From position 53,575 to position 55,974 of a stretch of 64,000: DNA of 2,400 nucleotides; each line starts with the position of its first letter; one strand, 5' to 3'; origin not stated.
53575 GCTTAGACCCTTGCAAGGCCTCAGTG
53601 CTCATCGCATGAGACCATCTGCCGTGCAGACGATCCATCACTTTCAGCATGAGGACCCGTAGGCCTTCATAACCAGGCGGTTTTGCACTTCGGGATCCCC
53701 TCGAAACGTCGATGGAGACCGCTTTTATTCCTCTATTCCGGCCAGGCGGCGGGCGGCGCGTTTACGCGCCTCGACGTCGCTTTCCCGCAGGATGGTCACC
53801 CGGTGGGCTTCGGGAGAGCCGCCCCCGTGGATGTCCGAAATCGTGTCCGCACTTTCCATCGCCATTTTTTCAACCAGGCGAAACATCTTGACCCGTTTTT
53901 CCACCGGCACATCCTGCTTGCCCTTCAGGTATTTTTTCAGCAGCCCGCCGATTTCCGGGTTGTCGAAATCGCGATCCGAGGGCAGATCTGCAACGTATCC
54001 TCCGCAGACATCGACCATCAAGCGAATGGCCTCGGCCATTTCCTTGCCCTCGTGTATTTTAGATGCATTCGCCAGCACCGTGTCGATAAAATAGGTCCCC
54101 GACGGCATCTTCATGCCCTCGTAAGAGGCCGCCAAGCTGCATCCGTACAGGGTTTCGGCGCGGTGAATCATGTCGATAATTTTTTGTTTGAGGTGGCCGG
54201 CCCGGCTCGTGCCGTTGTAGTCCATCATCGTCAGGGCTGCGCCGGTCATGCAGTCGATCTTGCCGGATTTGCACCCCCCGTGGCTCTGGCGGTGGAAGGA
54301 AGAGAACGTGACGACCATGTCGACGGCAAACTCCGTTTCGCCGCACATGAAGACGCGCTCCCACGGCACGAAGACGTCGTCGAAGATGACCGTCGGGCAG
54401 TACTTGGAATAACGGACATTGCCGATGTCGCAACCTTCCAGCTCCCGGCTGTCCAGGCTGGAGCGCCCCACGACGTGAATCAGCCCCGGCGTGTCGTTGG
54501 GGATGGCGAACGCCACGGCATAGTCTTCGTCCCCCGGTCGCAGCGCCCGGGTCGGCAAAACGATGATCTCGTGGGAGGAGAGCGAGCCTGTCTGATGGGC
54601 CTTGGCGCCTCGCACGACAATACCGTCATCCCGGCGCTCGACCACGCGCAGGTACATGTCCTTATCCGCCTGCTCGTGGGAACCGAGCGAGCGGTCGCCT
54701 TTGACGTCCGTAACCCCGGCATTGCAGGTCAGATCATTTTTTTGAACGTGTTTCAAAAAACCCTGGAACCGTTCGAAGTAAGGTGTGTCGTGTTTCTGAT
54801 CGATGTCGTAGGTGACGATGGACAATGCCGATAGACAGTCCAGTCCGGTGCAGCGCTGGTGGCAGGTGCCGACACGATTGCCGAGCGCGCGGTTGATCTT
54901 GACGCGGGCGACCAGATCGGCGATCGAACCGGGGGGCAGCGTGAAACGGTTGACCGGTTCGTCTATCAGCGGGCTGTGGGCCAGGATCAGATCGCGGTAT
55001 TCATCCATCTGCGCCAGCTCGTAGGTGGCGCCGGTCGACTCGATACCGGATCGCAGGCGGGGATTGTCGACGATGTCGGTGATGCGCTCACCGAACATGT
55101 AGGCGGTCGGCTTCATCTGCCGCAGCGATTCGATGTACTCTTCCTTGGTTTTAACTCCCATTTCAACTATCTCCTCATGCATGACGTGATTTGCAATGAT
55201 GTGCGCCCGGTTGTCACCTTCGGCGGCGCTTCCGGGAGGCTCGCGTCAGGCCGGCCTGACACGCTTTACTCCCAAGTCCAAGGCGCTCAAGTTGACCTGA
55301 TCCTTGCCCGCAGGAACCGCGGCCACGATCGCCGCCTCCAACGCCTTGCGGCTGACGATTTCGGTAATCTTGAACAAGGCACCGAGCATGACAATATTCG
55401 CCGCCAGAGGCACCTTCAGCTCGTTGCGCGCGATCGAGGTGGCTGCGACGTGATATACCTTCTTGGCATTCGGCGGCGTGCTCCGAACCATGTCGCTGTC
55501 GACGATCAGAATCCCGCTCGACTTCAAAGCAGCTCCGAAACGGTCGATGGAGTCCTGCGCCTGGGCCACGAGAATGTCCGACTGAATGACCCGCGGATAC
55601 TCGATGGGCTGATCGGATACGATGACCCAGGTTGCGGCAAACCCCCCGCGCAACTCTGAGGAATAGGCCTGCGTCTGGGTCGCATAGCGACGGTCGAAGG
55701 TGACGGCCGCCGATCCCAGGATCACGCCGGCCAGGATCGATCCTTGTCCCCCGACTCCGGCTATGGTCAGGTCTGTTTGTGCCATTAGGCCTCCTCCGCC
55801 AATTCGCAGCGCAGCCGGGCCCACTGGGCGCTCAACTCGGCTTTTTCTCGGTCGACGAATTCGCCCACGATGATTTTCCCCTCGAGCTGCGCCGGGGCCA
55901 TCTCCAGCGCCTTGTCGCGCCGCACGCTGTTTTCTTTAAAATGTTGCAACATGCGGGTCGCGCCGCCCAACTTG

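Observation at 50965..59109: Unassigned anaerobic module: KdaD-like dehydratase and beta-hydroxyacid reductase convergent with an Ldh_2, OFOR (delta-alpha-beta-gamma), AbfD-like operon; possible route from C5 2-oxo acids to crotonyl-CoA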

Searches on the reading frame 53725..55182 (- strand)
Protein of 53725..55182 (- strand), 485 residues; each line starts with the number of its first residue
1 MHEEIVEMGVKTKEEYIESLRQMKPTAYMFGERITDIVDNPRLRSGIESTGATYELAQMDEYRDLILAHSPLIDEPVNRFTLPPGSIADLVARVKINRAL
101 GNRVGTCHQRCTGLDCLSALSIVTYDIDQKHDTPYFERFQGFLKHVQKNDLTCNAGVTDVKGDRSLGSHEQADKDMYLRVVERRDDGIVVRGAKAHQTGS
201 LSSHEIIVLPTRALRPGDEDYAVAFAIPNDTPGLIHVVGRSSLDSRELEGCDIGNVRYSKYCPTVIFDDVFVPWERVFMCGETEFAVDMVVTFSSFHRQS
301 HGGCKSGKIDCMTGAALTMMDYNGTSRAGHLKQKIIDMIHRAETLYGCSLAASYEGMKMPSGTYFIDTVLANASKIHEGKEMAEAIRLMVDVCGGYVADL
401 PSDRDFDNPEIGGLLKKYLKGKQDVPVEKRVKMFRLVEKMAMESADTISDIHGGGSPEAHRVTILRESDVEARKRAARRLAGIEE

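Call 3: search_protein_families(library=pfam, proteins=[window:53725-55182:-])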
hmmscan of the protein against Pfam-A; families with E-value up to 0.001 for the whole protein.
window:53725-55182:- (485 aa): 2 families
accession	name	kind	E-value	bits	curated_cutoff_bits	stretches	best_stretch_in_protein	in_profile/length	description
PF11794.13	HpaB_N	-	1.1e-93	314.3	35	1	12-279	1-270/270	4-hydroxyphenylacetate 3-hydroxylase N terminal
PF03241.18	HpaB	-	2e-62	210.4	25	1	288-482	3-202/202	4-hydroxyphenylacetate 3-hydroxylase C terminal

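Call 4: search_protein_families(library=ncbifam, proteins=[window:53725-55182:-])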
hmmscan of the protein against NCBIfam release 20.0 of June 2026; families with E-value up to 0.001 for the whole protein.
window:53725-55182:- (485 aa): 2 families
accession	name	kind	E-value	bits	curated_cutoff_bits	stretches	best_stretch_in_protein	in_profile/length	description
TIGR02309.1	HpaB-1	equivalog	7.5e-50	170.4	480.2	1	11-444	2-434/477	4-hydroxyphenylacetate 3-monooxygenase, oxygenase component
TIGR02310.1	HpaB-2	equivalog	7e-23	81.1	885.2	1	141-469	140-476/519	4-hydroxyphenylacetate 3-monooxygenase, oxygenase component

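Call 7: search_solved_structures(query=window:53725-55182:-, show_alignments=2)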
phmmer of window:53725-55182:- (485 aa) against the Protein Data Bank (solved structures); distinct sequences matched with E-value up to 0.001: 15.
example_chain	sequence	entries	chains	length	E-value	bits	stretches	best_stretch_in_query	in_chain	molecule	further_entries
1u8v_A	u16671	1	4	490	4.9e-129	434.4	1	11-483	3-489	Gamma-aminobutyrate metabolism dehydratase/isomerase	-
6vjr_A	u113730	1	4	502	2.2e-122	412.5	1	11-483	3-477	Vinylacetyl-CoA Delta-isomerase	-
9lft_A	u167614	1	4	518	3.2e-42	148.2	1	10-443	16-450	4-Hydroxyphenylacetate-3-monooxygenase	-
2yyg_A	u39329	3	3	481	5.5e-39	137.5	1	11-443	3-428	4-hydroxyphenylacetate-3-hydroxylase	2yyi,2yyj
2yyk_A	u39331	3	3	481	2.8e-38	135.2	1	11-443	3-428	4-hydroxyphenylacetate-3-hydroxylase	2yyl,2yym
7dbw_C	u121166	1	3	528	1.2e-24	90.3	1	144-439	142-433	4-hydroxyphenylacetate 3-hydroxylase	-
9j9j_A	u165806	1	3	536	1.2e-24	90.2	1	144-439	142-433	4-nitrophenol 4-monooxygenase/4-nitrocatechol 2-monooxygenase, oxygenase component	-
4oo2_A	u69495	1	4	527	8.9e-24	87.4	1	11-437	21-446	Chlorophenol-4-monooxygenase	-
3hwc_A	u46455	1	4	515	3.4e-21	78.8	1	136-439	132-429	Chlorophenol-4-monooxygenase component 2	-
6b1b_A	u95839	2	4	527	1.3e-19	73.6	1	140-468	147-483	4-hydroxyphenylacetate 3-monooxygenase, oxygenase subunit | 4-hydroxyphenylacetate 3-monooxygenase oxygenase component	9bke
6qyh_A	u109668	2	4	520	3.2e-19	72.3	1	140-468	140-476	4-hydroxyphenylacetate 3-monooxygenase oxygenase component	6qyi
6eb0_A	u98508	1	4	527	3.4e-19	72.2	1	140-468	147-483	4-hydroxyphenylacetate 3-monooxygenase, oxygenase subunit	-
4g5e_A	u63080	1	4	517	9e-19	70.8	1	141-442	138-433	2,4,6-Trichlorophenol 4-monooxygenase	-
7e8q_A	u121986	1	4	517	2.8e-16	62.6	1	140-440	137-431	Chlorophenol monooxygenase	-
6jhm_A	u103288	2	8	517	2.9e-16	62.6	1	140-440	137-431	Chlorophenol monooxygenase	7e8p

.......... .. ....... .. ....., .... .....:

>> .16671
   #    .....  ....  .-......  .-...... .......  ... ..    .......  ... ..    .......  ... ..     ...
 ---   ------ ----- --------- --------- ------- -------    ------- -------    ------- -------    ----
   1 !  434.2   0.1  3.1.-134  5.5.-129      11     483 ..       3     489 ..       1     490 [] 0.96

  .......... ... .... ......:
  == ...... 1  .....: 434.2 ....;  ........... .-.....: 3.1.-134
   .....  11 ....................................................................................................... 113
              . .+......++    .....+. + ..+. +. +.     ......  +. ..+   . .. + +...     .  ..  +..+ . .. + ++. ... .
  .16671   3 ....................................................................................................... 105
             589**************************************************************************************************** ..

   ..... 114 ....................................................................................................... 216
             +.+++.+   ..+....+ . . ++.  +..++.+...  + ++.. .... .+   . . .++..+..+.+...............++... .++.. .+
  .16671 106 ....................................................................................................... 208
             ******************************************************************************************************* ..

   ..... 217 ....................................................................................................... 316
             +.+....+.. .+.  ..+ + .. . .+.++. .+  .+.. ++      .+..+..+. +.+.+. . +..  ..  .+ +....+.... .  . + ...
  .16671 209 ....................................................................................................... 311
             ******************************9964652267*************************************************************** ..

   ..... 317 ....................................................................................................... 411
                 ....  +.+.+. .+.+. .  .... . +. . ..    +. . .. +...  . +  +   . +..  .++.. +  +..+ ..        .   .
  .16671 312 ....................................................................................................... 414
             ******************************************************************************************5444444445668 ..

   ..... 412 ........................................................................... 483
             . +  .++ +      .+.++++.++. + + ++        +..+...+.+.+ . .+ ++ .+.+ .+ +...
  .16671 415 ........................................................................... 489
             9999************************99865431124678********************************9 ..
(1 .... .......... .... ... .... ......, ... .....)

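Call 9: find_homologous_proteins(query=window:53725-55182:-, max_evalue=1e-30)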
Query window:53725-55182:- (485 aa): 7943 proteins with E <= 1e-30 among 8000 candidates; the best 120 are listed.
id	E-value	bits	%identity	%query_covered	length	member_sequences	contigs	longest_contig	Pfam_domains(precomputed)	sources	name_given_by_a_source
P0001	0.0e+0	1093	100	99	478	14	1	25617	PF03241.19,PF11794.14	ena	-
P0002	1.5e-298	1008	91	99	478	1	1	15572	PF03241.19,PF11794.14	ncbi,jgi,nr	ncbi:MAG: 4-hydroxybutyryl-CoA dehydratase [Deltaproteobacteria bacterium]|nr:4-hydroxybutyryl-CoA d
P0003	6.4e-298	1006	91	99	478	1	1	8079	PF03241.19,PF11794.14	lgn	-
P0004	7.5e-290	980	88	99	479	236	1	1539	PF03241.19,PF11794.14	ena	-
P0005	1.3e-287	972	87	99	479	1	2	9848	PF03241.19,PF11794.14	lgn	-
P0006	1.7e-287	972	87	99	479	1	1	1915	PF03241.19,PF11794.14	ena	-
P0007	1.9e-287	972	87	99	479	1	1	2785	PF03241.19,PF11794.14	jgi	jgi:4-hydroxybutyryl-CoA dehydratase/vinylacetyl-CoA-Delta-isomerase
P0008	3.3e-287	971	86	99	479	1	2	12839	PF03241.19,PF11794.14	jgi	jgi:4-hydroxybutyryl-CoA dehydratase/vinylacetyl-CoA-Delta-isomerase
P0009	3.9e-287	971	86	99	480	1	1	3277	PF03241.19,PF11794.14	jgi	jgi:4-hydroxybutyryl-CoA dehydratase/vinylacetyl-CoA-Delta-isomerase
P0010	4.2e-287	970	87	99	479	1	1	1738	PF03241.19,PF11794.14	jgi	jgi:4-hydroxybutyryl-CoA dehydratase/vinylacetyl-CoA-Delta-isomerase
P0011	5.0e-287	970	87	99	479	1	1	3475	PF03241.19,PF11794.14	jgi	jgi:4-hydroxybutyryl-CoA dehydratase/vinylacetyl-CoA-Delta-isomerase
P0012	6.0e-287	970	87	99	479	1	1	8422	PF03241.19,PF11794.14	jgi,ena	-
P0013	8.0e-287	970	87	99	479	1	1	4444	PF03241.19,PF11794.14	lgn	-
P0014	1.3e-286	969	87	99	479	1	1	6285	PF03241.19,PF11794.14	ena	-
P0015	1.9e-286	968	85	99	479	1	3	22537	PF03241.19,PF11794.14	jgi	jgi:4-hydroxybutyryl-CoA dehydratase/vinylacetyl-CoA-Delta-isomerase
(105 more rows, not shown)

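Call 10: find_related_loci(query=window:53725-55161:-, collection=genome_contigs, flank=10000)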
Query window:53725-55161:- (478 aa) in genome_contigs; peptide patterns used: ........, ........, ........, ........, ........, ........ (x = any residue, [..] = any of these).
327 stretches matched a pattern; 294 encode a relative of the query (tblastn E <= 1e-3); the best 80 are kept; 80 distinct loci.
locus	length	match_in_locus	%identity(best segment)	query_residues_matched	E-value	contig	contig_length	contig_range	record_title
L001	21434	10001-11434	88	1-478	0e+0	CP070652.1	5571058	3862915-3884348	MAG: Deltaproteobacteria bacterium isolate bin85 chromosome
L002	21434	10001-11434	86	1-478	0e+0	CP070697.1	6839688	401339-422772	MAG: Desulfobacterales bacterium isolate bin589 chromosome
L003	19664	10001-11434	87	1-478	0e+0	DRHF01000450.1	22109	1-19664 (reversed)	MAG TPA_asm: Desulfobacterales bacterium isolate HyVt-363 HyVt-363_k145_931173, whole genome shotgun sequence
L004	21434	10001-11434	89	1-478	0e+0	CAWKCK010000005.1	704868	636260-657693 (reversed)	MAG: uncultured delta proteobacterium isolate MFD03804.bin.1.209 genome assembly, contig: contig_3164, whole genome shot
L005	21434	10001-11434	85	1-478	0e+0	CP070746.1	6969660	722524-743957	MAG: Desulfobacterales bacterium isolate bin36 chromosome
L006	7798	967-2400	89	1-478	0e+0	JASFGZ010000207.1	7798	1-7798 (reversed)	MAG: Desulfobacterales bacterium isolate D0606U20metaG_Bin_82 D0606U20metaG_FD_scaffold_1003_c1, whole genome shotgun se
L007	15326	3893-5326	85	1-478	0e+0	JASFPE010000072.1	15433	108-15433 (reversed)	MAG: Desulfobacterales bacterium isolate D0819M20remetaG_Bin_304 D0819M20remetaG_FD_scaffold_219_c1, whole genome shotgu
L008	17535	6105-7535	85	1-477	0e+0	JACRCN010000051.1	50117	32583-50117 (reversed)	MAG: Deltaproteobacteria bacterium isolate NC_groundwater_1647_Pr3_B-0.1um_60_22 SR-2_scaffold_141_1304884, whole genome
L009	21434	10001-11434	85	1-478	0e+0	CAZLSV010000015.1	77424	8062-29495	MAG TPA_asm: uncultured Desulfatibacillum sp. isolate binchicken_co266_254 genome assembly, contig: NODE_713_length_7742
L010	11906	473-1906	89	1-478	0e+0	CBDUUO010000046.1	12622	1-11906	MAG TPA_asm: uncultured bacterium isolate SRR22302367_binner23_Refined_21 genome assembly, contig: ERZ26661968.2486, who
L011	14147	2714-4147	85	1-478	0e+0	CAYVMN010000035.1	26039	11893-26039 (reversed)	MAG TPA_asm: uncultured Desulfobacteraceae bacterium isolate SRP323688_co1_238 genome assembly, contig: NODE_3239_length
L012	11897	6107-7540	82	1-478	0e+0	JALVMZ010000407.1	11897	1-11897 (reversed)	MAG: Desulfobacteraceae bacterium isolate A3_maxbin2_scaf2bin.136 A3_NODE_4193_length_11897_cov_2.967630, whole genome s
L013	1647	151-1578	82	1-476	0e+0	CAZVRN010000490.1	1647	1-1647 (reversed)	MAG TPA_asm: uncultured Thermodesulfobacteriota bacterium isolate binchicken_co19_575 genome assembly, contig: NODE_1503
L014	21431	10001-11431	80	1-477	0e+0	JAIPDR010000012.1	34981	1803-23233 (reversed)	MAG: Desulfohalobiaceae bacterium isolate Tobar15.5-16.5m-G12 Tobar15-5-16-5m-C673, whole genome shotgun sequence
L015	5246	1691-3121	80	1-477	0e+0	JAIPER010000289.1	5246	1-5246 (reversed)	MAG: Desulfohalobiaceae bacterium isolate Tobar18m-G6 Tobar18m-C6178, whole genome shotgun sequence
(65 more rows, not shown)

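Call 38: search_protein_representatives(protein=window:53725-55161:-)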
Query: 478 residues. Proteins with E-value up to 0.001 (for the whole library): 2797; up to 1e-10: 1364; up to 1e-30: 326. The best 150 are listed.
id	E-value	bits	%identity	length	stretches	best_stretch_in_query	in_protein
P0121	2.4e-150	517.9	86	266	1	1-266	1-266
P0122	6.7e-138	476.8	48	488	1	4-476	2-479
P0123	5.0e-130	450.9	44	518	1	3-476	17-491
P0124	6.9e-116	404.2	41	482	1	4-477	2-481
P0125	2.4e-115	402.5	41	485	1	4-476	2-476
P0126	1.0e-114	400.4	41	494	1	1-478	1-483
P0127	1.4e-112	393.3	40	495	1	1-476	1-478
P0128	1.0e-110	387.2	42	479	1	2-474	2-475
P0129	1.4e-110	386.8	41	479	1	4-477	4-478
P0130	3.1e-109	382.3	41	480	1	1-477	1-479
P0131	9.6e-105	367.5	40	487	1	2-478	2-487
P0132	5.3e-104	365.1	42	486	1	1-477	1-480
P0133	1.9e-103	363.3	41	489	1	2-477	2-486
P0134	2.1e-103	363.1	41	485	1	3-465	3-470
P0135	2.7e-103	362.8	46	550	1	2-390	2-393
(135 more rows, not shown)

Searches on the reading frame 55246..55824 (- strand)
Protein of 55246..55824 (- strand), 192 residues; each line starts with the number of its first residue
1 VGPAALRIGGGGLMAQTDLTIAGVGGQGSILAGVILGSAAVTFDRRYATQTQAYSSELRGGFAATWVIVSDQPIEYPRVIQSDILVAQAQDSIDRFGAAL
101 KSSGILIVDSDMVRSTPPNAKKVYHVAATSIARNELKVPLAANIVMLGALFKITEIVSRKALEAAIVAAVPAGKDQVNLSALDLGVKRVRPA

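Call 3: search_protein_families(library=pfam, proteins=[window:55246-55824:-])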
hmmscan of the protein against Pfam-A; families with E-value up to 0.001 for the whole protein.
window:55246-55824:- (192 aa): 1 family
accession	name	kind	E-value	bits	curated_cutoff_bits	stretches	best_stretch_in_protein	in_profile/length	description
PF01558.24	POR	-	1.3e-28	100.7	27.4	1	25-186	1-172/173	Pyruvate ferredoxin/flavodoxin oxidoreductase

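Call 4: search_protein_families(library=ncbifam, proteins=[window:55246-55824:-])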
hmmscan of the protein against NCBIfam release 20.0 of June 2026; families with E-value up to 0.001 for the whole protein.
window:55246-55824:- (192 aa): 21 families
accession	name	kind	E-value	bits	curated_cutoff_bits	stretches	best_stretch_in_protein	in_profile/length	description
NF006323.0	PRK08537.1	equivalog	4.1e-53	179.4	235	1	17-188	3-177/181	2-oxoacid:ferredoxin oxidoreductase subunit gamma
NF006211.0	PRK08338.1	equivalog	7.1e-32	110.2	239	1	19-187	3-166/170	2-oxoacid:ferredoxin oxidoreductase subunit gamma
NF006275.0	PRK08441.1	equivalog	4.8e-27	94.7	216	1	17-189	3-178/185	2-oxoglutarate-acceptor oxidoreductase subunit OorC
TIGR02175.1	PorC_KorC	subfamily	3.1e-20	72.7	81.1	1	21-189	6-175/177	2-oxoacid:acceptor oxidoreductase, gamma subunit, pyruvate/2-ketoisovalerate family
TIGR03710.1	OAFO_sf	subfamily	1.4e-18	66.8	482.75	1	19-188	4-172/561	2-oxoacid:acceptor oxidoreductase subunit alpha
NF040683.1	PorC_Meth_Thtga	equivalog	3.5e-16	59.4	270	1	19-190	4-174/177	pyruvate synthase subunit PorC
NF045762.1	PhenlGlyoxDHPadE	equivalog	2.8e-14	53.4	300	1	19-187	4-177/187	NADH-dependent phenylglyoxylate dehydrogenase subunit gamma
NF006321.0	PRK08534.1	equivalog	3.5e-14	52.9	225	1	19-180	4-168/181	pyruvate ferredoxin oxidoreductase subunit gamma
NF005325.0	PRK06853.1-5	equivalog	1.5e-13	50.9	230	2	16-117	3-104/192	indolepyruvate oxidoreductase subunit beta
NF005323.0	PRK06853.1-3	equivalog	4.9e-13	49.5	238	2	16-112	6-101/197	indolepyruvate oxidoreductase subunit beta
NF010632.0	PRK14029.1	equivalog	4.4e-11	42.7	335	1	20-169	5-160/185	pyruvate/ketoisovalerate ferredoxin oxidoreductase subunit gamma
TIGR03334.1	IOR_beta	equivalog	1.3e-10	41.6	205.8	2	18-113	2-96/189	indolepyruvate ferredoxin oxidoreductase subunit beta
NF005322.0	PRK06853.1-2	equivalog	2.8e-10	40.3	237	2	14-112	3-101/197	indolepyruvate oxidoreductase subunit beta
NF004916.0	PRK06274.1-2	equivalog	9.6e-10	38.8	227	1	17-188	3-175/178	indolepyruvate oxidoreductase subunit beta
NF005324.0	PRK06853.1-4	equivalog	1.8e-08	34.5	222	1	16-187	2-187/196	indolepyruvate oxidoreductase subunit beta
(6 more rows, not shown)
